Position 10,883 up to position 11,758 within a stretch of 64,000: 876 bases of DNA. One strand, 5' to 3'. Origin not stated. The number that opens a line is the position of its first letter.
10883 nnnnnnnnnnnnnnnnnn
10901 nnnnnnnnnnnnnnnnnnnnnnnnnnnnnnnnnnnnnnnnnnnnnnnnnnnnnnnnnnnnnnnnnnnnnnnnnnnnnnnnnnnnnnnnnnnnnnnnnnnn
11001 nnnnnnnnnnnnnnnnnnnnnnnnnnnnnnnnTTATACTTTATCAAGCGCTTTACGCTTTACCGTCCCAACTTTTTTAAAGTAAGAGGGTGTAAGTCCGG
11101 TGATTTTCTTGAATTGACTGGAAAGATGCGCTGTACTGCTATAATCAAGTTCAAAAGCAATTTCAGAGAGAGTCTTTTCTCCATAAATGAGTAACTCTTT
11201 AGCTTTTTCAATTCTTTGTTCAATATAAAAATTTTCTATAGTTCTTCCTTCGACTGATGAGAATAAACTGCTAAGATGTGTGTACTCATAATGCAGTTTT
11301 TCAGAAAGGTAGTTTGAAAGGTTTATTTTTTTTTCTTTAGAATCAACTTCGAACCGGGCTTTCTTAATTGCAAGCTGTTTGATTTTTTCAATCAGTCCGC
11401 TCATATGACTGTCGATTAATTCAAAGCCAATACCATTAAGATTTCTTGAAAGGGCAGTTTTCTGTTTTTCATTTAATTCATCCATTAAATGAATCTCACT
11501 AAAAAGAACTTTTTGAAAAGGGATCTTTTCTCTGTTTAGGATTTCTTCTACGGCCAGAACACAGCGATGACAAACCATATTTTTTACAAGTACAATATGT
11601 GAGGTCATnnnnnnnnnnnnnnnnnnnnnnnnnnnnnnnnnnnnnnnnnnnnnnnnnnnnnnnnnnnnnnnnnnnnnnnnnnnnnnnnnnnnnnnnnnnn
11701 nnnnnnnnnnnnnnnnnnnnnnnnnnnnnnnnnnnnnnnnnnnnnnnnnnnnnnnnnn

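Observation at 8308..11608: Copper-handling module: HMA-AraC regulator, metallothionein-like mini-ORF, multicopper oxidase, and an esterase sharing a duplicated operator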

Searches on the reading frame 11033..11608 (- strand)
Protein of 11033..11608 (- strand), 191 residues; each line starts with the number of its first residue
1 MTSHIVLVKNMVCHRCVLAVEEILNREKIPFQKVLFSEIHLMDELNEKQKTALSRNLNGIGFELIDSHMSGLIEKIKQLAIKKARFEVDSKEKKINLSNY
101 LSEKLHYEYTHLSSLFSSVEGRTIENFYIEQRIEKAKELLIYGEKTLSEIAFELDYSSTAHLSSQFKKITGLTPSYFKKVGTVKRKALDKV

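Call 4: search_protein_families(library=pfam, proteins=[window:11033-11608:-], max_evalue=0.1)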
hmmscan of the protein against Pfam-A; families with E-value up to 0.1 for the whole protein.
window:11033-11608:- (191 aa): 5 families
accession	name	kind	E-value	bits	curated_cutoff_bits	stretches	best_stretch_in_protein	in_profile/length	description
PF12833.13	HTH_18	-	3.8e-18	66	33.6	1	101-179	1-79/80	Helix-turn-helix domain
PF00165.29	HTH_AraC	-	3.1e-09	37.2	26.6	1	144-177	8-40/42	Bacterial regulatory helix-turn-helix proteins, AraC family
PF20903.3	SPL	-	0.016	14.5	27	1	42-134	247-335/338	Spore photoproduct lyase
PF01119.25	DNA_mis_repair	-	0.027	14.5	26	1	75-145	3-73/119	DNA mismatch repair protein, C-terminal domain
PF04368.18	DUF507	-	0.033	14.6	24.7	1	25-108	32-113/182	Protein of unknown function (DUF507)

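Call 6: search_protein_families(library=ncbifam, proteins=[window:11033-11608:-], max_evalue=0.1)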
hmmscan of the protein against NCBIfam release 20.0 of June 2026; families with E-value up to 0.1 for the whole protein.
window:11033-11608:- (191 aa): 25 families
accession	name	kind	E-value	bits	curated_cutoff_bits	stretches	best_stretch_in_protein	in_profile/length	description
NF047455.1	TF_Staph_AryK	equivalog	7.3e-12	44.3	850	1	92-183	171-261/759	transcriptional regulator AryK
TIGR04094.1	adjacent_YSIRK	equivalog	7.8e-11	41.5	200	1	101-178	307-383/383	YSIRK-targeted surface antigen transcriptional regulator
NF007860.0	PRK10572.1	equivalog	2.8e-09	36.3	208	1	100-182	204-286/292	arabinose operon transcriptional regulator AraC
NF049932.1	TranspRegBtr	equivalog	7.6e-09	34.6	900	1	80-179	165-265/531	bacillibactin transport transcriptional regulator Btr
TIGR02297.1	HpaA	equivalog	5e-08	32.5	274.65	1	93-179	201-286/287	4-hydroxyphenylacetate catabolism regulatory protein HpaA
NF007693.0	PRK10371.1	equivalog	5.3e-08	32.4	253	1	103-187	222-306/309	transcriptional regulator MelR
NF047788.1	TransRegPocR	equivalog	1.5e-07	31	500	1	76-180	186-290/296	transcriptional regulator PocR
NF011732.0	PRK15185.1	equivalog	1.3e-06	28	354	1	70-180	196-306/309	transcriptional regulator HilD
NF007633.0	PRK10296.1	equivalog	5e-06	26.2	264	1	125-179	219-273/280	transcriptional regulator ChbR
NF006902.0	PRK09393.1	equivalog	5.4e-06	25.8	425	1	109-180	250-321/327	transcriptional regulator FtrA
NF007584.0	PRK10219.1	equivalog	1.5e-05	25.3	174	1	93-178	20-104/107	superoxide response transcriptional regulator SoxS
NF010025.2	PRK13500.1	equivalog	4.3e-05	23.2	525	1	90-180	188-277/282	HTH-type transcriptional activator RhaR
NF010026.0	PRK13501.1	equivalog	4.4e-05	22.8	363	1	96-179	194-276/290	HTH-type transcriptional activator RhaR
NF049968.1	QhpR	equivalog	4.7e-05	22.7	250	1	129-177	235-283/284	AraC-like transcriptional regulator QhpR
NF007243.0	PRK09685.1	equivalog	5.9e-05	22.6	199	1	83-179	202-300/303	transcriptional regulator FeaR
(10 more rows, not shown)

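Call 9: find_homologous_proteins(query=window:11033-11608:-)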
Query window:11033-11608:- (191 aa): 7890 proteins with E <= 0.001 among 8000 candidates; the best 120 are listed.
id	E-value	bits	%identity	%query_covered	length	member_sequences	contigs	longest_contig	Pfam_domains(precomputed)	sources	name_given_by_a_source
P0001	2.8e-115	400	100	100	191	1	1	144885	PF12833.14,PF00165.30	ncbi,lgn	-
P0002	7.3e-115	399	99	100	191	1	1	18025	PF12833.14,PF00165.30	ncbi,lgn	-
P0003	9.9e-112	389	97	100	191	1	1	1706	PF12833.14,PF00165.30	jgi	-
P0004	1.9e-107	375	94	100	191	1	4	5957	PF12833.14,PF00165.30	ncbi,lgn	-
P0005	3.0e-97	342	85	100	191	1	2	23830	PF12833.14,PF00165.30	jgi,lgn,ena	-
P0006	7.8e-96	337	84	100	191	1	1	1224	PF12833.14,PF00165.30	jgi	jgi:AraC family transcriptional regulator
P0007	8.3e-96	337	85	100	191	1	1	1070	PF12833.14,PF00165.30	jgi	-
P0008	1.0e-94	334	83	100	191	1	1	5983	PF12833.14,PF00165.30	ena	-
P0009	4.3e-94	331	82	100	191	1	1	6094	PF12833.14,PF00165.30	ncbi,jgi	jgi:AraC-like DNA-binding protein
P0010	4.7e-94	331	81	100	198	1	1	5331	PF12833.14,PF00165.30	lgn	-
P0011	1.7e-93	330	82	100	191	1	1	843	PF12833.14,PF00165.30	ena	-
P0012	7.6e-93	327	82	100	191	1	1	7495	PF12833.14,PF00165.30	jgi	jgi:AraC family transcriptional regulator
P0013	2.5e-92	326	82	100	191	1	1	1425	PF12833.14,PF00165.30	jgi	-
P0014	6.0e-92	324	81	100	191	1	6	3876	PF12833.14,PF00165.30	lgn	-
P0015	2.4e-90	319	83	95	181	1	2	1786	PF12833.14,PF00165.30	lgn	-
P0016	6.9e-90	318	79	100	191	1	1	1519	PF12833.14,PF00165.30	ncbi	-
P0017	7.0e-90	318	85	95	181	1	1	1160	PF12833.14,PF00165.30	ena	-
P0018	2.5e-89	316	79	99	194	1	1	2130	PF12833.14,PF00165.30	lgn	-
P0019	1.4e-88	314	78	100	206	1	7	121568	PF12833.14,PF00165.30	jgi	jgi:AraC family transcriptional regulator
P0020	4.5e-88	312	79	100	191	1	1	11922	PF12833.14,PF00165.30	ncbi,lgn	ncbi:hypothetical protein BH11BAC1_BH11BAC1_12700 [soil metagenome]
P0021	4.8e-88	312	77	100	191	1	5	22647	PF12833.14,PF00165.30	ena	-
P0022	8.4e-88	311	78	100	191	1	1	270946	PF12833.14,PF00165.30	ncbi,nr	ncbi:MAG: helix-turn-helix transcriptional regulator [Bacteroidetes bacterium]|nr:helix-turn-helix t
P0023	1.1e-87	311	78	99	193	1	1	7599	PF12833.14,PF00165.30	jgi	jgi:AraC family transcriptional regulator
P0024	1.7e-87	310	77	100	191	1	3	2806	PF12833.14,PF00165.30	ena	-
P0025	4.5e-87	309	75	100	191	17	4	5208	PF12833.14,PF00165.30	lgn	-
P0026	5.0e-87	308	78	100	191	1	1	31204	PF12833.14,PF00165.30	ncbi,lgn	ncbi:MAG: AraC family transcriptional regulator [Bacteroidota bacterium]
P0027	1.9e-86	307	79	97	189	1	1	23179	PF12833.14,PF00165.30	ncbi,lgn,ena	-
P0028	2.6e-86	306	77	100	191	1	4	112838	PF12833.14,PF00165.30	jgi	jgi:AraC family transcriptional regulator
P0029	6.9e-86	305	76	100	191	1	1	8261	PF12833.14,PF00165.30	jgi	jgi:AraC family transcriptional regulator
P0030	9.1e-86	304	77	100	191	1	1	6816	PF12833.14,PF00165.30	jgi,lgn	jgi:YesN/AraC family two-component response regulator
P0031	9.6e-86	304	79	95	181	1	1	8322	PF12833.14,PF00165.30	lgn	-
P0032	1.9e-85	303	75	100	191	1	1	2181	PF12833.14,PF00165.30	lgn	-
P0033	3.0e-85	303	74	100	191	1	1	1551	PF12833.14,PF00165.30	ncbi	-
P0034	3.9e-85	302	75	100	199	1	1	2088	PF12833.14,PF00165.30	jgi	jgi:AraC family transcriptional regulator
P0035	4.1e-85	302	76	100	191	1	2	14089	PF12833.14,PF00165.30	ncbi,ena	-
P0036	5.7e-85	302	77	100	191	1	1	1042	PF12833.14,PF00165.30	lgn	-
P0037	1.1e-84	301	76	96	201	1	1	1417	PF12833.14,PF00165.30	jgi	jgi:AraC family transcriptional regulator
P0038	1.4e-84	300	75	100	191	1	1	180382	PF12833.14,PF00165.30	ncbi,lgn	-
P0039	1.5e-84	300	75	100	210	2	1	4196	PF12833.14,PF00165.30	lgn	-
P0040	2.2e-84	300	75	100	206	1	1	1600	PF12833.14,PF00165.30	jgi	-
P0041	3.0e-84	299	75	100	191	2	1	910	PF12833.14,PF00165.30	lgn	-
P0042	3.1e-84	299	75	100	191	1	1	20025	PF12833.14,PF00165.30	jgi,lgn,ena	-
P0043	4.3e-84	299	75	100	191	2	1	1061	PF12833.14,PF00165.30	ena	-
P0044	4.9e-84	299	76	100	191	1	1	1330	PF12833.14,PF00165.30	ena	-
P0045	5.6e-84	299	77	100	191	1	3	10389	PF12833.14,PF00165.30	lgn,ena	-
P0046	6.1e-84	298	76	100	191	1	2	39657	PF12833.14,PF00165.30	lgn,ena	-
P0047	6.5e-84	298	75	100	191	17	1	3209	PF12833.14,PF00165.30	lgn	-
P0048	7.2e-84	298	76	100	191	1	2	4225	PF12833.14,PF00165.30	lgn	-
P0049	8.9e-84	298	75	97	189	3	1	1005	PF12833.14,PF00165.30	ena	-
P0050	9.6e-84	298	75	100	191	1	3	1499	PF12833.14,PF00165.30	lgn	-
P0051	1.4e-83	297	75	100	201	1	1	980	PF12833.14,PF00165.30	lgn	-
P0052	1.8e-83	297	75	100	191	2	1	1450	PF12833.14,PF00165.30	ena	-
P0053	2.0e-83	297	76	97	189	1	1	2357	PF12833.14,PF00165.30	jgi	jgi:AraC family transcriptional regulator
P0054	2.8e-83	296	75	100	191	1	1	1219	PF12833.14,PF00165.30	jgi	jgi:AraC-like DNA-binding protein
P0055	3.5e-83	296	74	100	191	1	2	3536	PF12833.14,PF00165.30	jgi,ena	-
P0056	4.1e-83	296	75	100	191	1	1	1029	PF12833.14,PF00165.30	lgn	-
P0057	7.1e-83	295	74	100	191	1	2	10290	PF12833.14,PF00165.30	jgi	jgi:AraC-like DNA-binding protein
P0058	7.7e-83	295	74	100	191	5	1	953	PF12833.14,PF00165.30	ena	-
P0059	9.3e-83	295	73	97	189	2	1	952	PF12833.14,PF00165.30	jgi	jgi:AraC family transcriptional regulator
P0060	1.8e-82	294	74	100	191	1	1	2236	PF12833.14,PF00165.30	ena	-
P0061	2.2e-82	293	74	100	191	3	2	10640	PF12833.14,PF00165.30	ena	-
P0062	2.4e-82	293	78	95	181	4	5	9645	PF12833.14,PF00165.30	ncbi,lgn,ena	-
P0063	2.6e-82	293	74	100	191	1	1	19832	PF12833.14,PF00165.30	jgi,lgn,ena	-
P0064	3.2e-82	293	74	100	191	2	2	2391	PF12833.14,PF00165.30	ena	-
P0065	3.3e-82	293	72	100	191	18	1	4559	PF12833.14,PF00165.30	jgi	jgi:AraC family transcriptional regulator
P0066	4.5e-82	292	72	100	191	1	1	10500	PF12833.14,PF00165.30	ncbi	-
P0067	4.7e-82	292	73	100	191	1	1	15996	PF12833.14,PF00165.30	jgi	jgi:AraC family transcriptional regulator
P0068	5.0e-82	292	74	100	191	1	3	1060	PF12833.14,PF00165.30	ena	-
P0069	5.3e-82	292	73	100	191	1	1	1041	PF12833.14,PF00165.30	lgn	-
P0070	6.0e-82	292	78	95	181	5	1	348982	PF12833.14,PF00165.30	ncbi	-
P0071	6.4e-82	292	74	100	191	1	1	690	PF12833.14,PF00165.30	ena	-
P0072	6.7e-82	292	73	100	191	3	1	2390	PF12833.14,PF00165.30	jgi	jgi:AraC family transcriptional regulator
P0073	6.7e-82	292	73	100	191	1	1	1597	PF12833.14,PF00165.30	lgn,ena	-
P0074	7.4e-82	292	73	100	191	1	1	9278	PF12833.14,PF00165.30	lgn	-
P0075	7.8e-82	292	77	95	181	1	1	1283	PF12833.14,PF00165.30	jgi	jgi:AraC family transcriptional regulator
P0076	8.0e-82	292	73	100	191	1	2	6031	PF12833.14,PF00165.30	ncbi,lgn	-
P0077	8.3e-82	291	74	100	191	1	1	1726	PF12833.14,PF00165.30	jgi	jgi:AraC family transcriptional regulator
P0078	9.7e-82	291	76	95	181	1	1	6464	PF12833.14,PF00165.30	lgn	-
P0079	1.0e-81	291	74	100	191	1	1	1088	PF12833.14,PF00165.30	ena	-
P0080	1.2e-81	291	74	100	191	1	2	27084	PF12833.14,PF00165.30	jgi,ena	-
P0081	1.3e-81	291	72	100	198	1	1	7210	PF12833.14,PF00165.30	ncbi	ncbi:MAG: AraC family transcriptional regulator [Chitinophagaceae bacterium]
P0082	1.4e-81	291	72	100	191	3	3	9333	PF12833.14,PF00165.30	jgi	jgi:AraC family transcriptional regulator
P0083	1.4e-81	291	75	100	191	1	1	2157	PF12833.14,PF00165.30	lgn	-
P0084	1.5e-81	291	73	100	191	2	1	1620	PF12833.14,PF00165.30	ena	-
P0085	1.5e-81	291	72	100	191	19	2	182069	PF12833.14,PF00165.30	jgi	jgi:AraC family transcriptional regulator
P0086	1.6e-81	291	72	100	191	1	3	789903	PF12833.14,PF00165.30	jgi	jgi:AraC family transcriptional regulator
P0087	1.9e-81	290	72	100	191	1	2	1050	PF12833.14,PF00165.30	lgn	-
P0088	2.0e-81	290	74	99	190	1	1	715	PF12833.14,PF00165.30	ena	-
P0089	2.3e-81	290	73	100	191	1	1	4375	PF12833.14,PF00165.30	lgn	-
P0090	2.5e-81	290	72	100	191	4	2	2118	PF12833.14,PF00165.30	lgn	-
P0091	3.0e-81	290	74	99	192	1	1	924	PF12833.14,PF00165.30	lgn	-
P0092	3.3e-81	290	73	100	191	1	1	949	PF12833.14,PF00165.30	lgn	-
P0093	3.4e-81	289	72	100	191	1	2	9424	PF12833.14,PF00165.30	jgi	jgi:AraC family transcriptional regulator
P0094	3.4e-81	289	72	100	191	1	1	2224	PF12833.14,PF00165.30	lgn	-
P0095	3.5e-81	289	74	100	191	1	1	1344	PF12833.14,PF00165.30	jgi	jgi:AraC family transcriptional regulator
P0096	3.6e-81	289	72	98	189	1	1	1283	PF12833.14,PF00165.30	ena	-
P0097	3.9e-81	289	72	100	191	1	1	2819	PF12833.14,PF00165.30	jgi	jgi:AraC family transcriptional regulator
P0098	6.0e-81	289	74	100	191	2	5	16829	PF12833.14,PF00165.30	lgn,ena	-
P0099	6.1e-81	289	72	100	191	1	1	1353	PF12833.14,PF00165.30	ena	-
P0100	6.1e-81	289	70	100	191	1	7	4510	PF12833.14,PF00165.30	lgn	-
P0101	6.4e-81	289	75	95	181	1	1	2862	PF12833.14,PF00165.30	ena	-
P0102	7.8e-81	288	72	100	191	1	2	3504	PF12833.14,PF00165.30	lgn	-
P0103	7.8e-81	288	74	100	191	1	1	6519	PF12833.14,PF00165.30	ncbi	-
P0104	8.4e-81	288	72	100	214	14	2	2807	PF12833.14,PF00165.30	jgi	-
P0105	8.5e-81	288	73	100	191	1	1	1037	PF12833.14,PF00165.30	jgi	-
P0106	8.5e-81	288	77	95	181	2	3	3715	PF12833.14,PF00165.30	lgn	-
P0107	9.7e-81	288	71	100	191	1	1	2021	PF12833.14,PF00165.30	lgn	-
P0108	1.0e-80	288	71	100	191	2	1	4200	PF12833.14,PF00165.30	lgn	-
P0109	1.1e-80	288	73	97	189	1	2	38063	PF12833.14,PF00165.30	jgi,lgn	jgi:AraC-like DNA-binding protein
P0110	1.1e-80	288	72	100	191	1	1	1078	PF12833.14,PF00165.30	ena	-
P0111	1.2e-80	288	71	100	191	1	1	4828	PF12833.14,PF00165.30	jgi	jgi:AraC family transcriptional regulator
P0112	1.3e-80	288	73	100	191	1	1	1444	PF12833.14,PF00165.30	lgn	-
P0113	1.3e-80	288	70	100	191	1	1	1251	PF12833.14,PF00165.30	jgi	jgi:AraC family transcriptional regulator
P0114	1.4e-80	288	74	97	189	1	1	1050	PF12833.14,PF00165.30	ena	-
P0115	1.4e-80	287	74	100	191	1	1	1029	PF12833.14,PF00165.30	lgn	-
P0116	1.5e-80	287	72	100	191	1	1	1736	PF12833.14,PF00165.30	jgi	jgi:AraC family transcriptional regulator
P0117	1.6e-80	287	70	100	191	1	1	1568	PF12833.14,PF00165.30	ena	-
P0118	1.7e-80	287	72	100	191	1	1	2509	PF12833.14,PF00165.30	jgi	jgi:AraC family transcriptional regulator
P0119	1.7e-80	287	74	96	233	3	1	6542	PF12833.14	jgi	jgi:AraC family transcriptional regulator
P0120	2.0e-80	287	74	97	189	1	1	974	PF12833.14,PF00165.30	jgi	jgi:AraC family transcriptional regulator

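Call 11: find_related_loci(query=window:11033-11608:-, collection=genome_contigs, flank=6000)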
Query window:11033-11608:- (191 aa) in genome_contigs; peptide patterns used: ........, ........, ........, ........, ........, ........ (x = any residue, [..] = any of these).
339 stretches matched a pattern; 271 encode a relative of the query (tblastn E <= 1e-3); the best 80 are kept; 80 distinct loci.
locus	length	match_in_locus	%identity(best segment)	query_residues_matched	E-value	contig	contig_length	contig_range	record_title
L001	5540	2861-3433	94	1-191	3e-117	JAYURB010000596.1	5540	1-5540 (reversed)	MAG: Bacteroidota bacterium isolate GL115_UP_metabinner_3 GL115_UP_metabinner_3_595, whole genome shotgun sequence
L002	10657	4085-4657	78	1-191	2e-96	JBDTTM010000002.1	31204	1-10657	MAG: Bacteroidota bacterium isolate cluster3_bin.296 NODE_4251_length_31204_cov_7.667726, whole genome shotgun sequence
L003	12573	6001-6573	75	1-191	2e-95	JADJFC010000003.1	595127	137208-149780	MAG: Bacteroidetes bacterium isolate Bjer_18-Q3-R1-45_BATAC.43 tig00002757-10-5973010, whole genome shotgun sequence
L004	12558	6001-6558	79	6-191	9e-95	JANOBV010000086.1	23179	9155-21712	MAG: Bacteroidota bacterium isolate VAR_18_concoct_168_sub VAR_18_k141_1940806, whole genome shotgun sequence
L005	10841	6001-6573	76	1-191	5e-94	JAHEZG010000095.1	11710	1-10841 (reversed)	MAG: Chitinophagaceae bacterium isolate nzgw146 NODE_3810_length_11711_cov_2.671872, whole genome shotgun sequence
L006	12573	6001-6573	75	1-191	2e-93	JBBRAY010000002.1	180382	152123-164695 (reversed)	MAG: Bacteroidia bacterium isolate Co_metawrap_2317 Cmw_2317_k141_3288494_length_180382_cov_10.9996, whole genome shotgu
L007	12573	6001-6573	74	1-191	1e-92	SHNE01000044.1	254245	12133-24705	MAG: Bacteroidetes bacterium isolate Bin7_1 c_000000000014, whole genome shotgun sequence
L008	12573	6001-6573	73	1-191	4e-92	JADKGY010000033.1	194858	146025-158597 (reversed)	MAG: Candidatus Opimibacter skivensis isolate Ribe_18-Q3-R11-54_MAXAC.273 tig00277777-10-1949260, whole genome shotgun s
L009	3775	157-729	73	1-191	2e-92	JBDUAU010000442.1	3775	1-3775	MAG: Saprospiraceae bacterium isolate cluster4_bin.199 NODE_117669_length_3775_cov_5.070699, whole genome shotgun sequen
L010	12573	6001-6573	73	1-191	2e-91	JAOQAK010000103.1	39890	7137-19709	MAG: Ferruginibacter sp. isolate RYN_280 scaffold_2527632, whole genome shotgun sequence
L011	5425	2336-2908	73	1-191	4e-91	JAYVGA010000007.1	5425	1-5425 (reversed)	MAG: Chitinophagaceae bacterium isolate GL45_Down_metabinner_8 GL45_Down_metabinner_8_6, whole genome shotgun sequence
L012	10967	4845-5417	73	1-191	1e-90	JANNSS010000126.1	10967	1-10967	MAG: Saprospiraceae bacterium isolate SOY_31_metabat_164 SOY_31_k141_715575, whole genome shotgun sequence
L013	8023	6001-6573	74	1-191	8e-91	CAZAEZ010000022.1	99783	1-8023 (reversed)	MAG TPA_asm: uncultured Saprospiraceae bacterium isolate SRP329715_co2_243 genome assembly, contig: NODE_435_length_9978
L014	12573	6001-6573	74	1-191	8e-90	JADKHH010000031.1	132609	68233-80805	MAG: Candidatus Opimibacter skivensis isolate Skiv_18-Q3-R9-52_BAT3C.266 tig00289302-10-1339580, whole genome shotgun se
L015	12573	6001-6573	73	1-191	1e-89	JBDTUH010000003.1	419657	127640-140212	MAG: Chitinophagaceae bacterium isolate cluster3_bin.4 NODE_7_length_419657_cov_12.567512, whole genome shotgun sequence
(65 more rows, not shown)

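Call 73: search_dna_similar(query=window:11033-11608:-, collection=plasmids, mode=protein, max_evalue=1e-20, max_rows=25)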
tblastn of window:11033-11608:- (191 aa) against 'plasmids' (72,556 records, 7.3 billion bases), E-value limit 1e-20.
Records with a match: 33; places in all: 41; records where one place covers at least 80% of the query: 32.
Best place of each record, by identity: <60% 33.
By first word of the organism name: Hymenobacter 14; Chondrinema 3; Bernardetia 2; Persicobacter 2; Runella 2; Adhaeribacter 2; Spirosoma 2; Pontibacter 2; Aureibacter 1; Fulvitalea 1; and 2 more.
By predicted mobility (MOB-suite, as given by PLSDB): non-mobilizable 25; mobilizable 7; conjugative 1.
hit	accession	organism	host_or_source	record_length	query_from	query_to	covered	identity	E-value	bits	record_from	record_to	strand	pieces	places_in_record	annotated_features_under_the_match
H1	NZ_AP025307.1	Aureibacter tunicatorum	-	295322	1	191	100%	44.6%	2e-41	155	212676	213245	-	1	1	AraC family transcriptional regulator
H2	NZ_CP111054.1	Chondrinema litorale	Seaweed,red alga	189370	8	189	95%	46.2%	7e-41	153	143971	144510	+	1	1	AraC family transcriptional regulator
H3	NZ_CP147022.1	Bernardetia sp. ABR2-2B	grean alga,grean algae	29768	1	179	94%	46.4%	9e-36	139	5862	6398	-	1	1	helix-turn-helix transcriptional regulator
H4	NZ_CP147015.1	Bernardetia sp. MNP-M8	grean alga,grean algae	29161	1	179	94%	46.4%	1e-35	138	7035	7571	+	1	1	helix-turn-helix transcriptional regulator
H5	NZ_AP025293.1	Persicobacter psychrovividus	-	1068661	6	191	97%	44.6%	3e-44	163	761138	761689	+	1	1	none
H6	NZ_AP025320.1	Fulvitalea axinellae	-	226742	8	191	96%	44.6%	6e-38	145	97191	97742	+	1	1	helix-turn-helix domain-containing protein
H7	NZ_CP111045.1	Chondrinema litorale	Seaweed,red alga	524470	5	189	97%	42.7%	3e-36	140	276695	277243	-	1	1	helix-turn-helix domain-containing protein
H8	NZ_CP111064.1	Chondrinema litorale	Seaweed,red alga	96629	8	191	96%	42.9%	1e-37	144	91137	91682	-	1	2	helix-turn-helix domain-containing protein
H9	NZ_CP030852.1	Runella rosea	Whole organism,fresh water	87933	8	180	91%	45.1%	2e-39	149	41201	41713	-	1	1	helix-turn-helix domain-containing protein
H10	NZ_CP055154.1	Adhaeribacter swui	Cell culture,Mud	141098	8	191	96%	41.4%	9e-28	115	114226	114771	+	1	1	helix-turn-helix domain-containing protein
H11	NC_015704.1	Runella slithyformis DSM 19594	fresh water lake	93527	8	191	96%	41.2%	5e-33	131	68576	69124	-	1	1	response regulator transcription factor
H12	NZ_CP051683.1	Mucilaginibacter robiniae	cell culture,Flower of Shittah tree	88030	4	191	98%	40.2%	2e-36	140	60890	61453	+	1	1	AraC family transcriptional regulator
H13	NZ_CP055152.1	Adhaeribacter radiodurans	Cell culture,rhizospheric soil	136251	8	191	96%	40.9%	2e-26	112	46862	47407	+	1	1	helix-turn-helix domain-containing protein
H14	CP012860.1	Persicobacter sp. JZB09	cell culture,soil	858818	2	191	99%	39.5%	4e-34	134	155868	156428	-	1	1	record has no annotation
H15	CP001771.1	Spirosoma linguale DSM 74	-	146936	8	189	95%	41.2%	2e-30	124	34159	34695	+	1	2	transcriptional regulator, AraC family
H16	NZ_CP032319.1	Hymenobacter oligotrophus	whole organism,R2A medium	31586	3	191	99%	39.6%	6e-34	133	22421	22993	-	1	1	AraC family transcriptional regulator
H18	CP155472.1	Fibrella sp. ES10-3-2-2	single cell,soil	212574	1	189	99%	38.6%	1e-30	124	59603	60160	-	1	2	AraC family transcriptional regulator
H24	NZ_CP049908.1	Hymenobacter sp. HDW8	single bacterial strain,Siniperca ...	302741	6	191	97%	38.6%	7e-30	122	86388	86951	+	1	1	AraC family transcriptional regulator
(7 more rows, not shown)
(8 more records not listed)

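Call 74: get_annotated_region(hit=H16, flank=8000)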
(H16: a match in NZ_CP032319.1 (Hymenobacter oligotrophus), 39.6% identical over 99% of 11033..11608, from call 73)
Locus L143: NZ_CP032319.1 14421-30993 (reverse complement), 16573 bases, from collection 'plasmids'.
description: Hymenobacter oligotrophus strain sh-6 plasmid unnamed2, complete sequence
organism: Hymenobacter oligotrophus (NCBI taxid 2319843)
taxonomy: Bacteria; Bacteroidota; Cytophagia; Cytophagales; Hymenobacteraceae; Hymenobacter; Hymenobacter oligotrophus
host: -; source: whole organism,R2A medium; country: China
typing (MOB-suite, as given by PLSDB): non-mobilizable
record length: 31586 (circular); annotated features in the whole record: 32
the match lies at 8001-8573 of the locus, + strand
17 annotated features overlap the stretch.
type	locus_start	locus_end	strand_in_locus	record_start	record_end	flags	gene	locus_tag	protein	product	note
CDS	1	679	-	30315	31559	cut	-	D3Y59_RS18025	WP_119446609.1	TolC family protein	GO:0055085 - transmembrane transport [Evidence IEA]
CDS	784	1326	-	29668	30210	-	-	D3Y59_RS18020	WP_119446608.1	heavy metal-binding domain-containing protein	-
CDS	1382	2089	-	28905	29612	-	-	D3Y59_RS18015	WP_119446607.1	DUF305 domain-containing protein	-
CDS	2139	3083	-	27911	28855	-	-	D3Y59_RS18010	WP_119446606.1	heavy metal-binding domain-containing protein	-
CDS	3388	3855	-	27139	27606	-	-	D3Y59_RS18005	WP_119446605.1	hypothetical protein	-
CDS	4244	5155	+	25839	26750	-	-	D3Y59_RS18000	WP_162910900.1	trypsin-like peptidase domain-containing protein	-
CDS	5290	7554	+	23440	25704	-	-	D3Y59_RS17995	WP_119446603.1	heavy metal translocating P-type ATPase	GO:0006812 - monoatomic cation transport [Evidence IEA]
CDS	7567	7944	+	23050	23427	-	-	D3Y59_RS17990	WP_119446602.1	cupredoxin domain-containing protein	-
CDS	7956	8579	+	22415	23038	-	-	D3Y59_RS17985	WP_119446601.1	AraC family transcriptional regulator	-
CDS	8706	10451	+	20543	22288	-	-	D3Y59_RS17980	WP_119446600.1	hypothetical protein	-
CDS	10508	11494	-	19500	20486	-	-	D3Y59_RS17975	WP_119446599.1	nucleotidyl transferase AbiEii/AbiGii toxin family protein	-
CDS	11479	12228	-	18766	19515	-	-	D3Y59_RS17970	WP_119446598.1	DUF6088 family protein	-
CDS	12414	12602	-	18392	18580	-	-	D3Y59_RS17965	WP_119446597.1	hypothetical protein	-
CDS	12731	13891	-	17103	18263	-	traN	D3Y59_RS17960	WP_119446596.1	conjugative transposon protein TraN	-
CDS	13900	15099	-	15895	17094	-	traM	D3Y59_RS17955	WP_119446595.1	conjugative transposon protein TraM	-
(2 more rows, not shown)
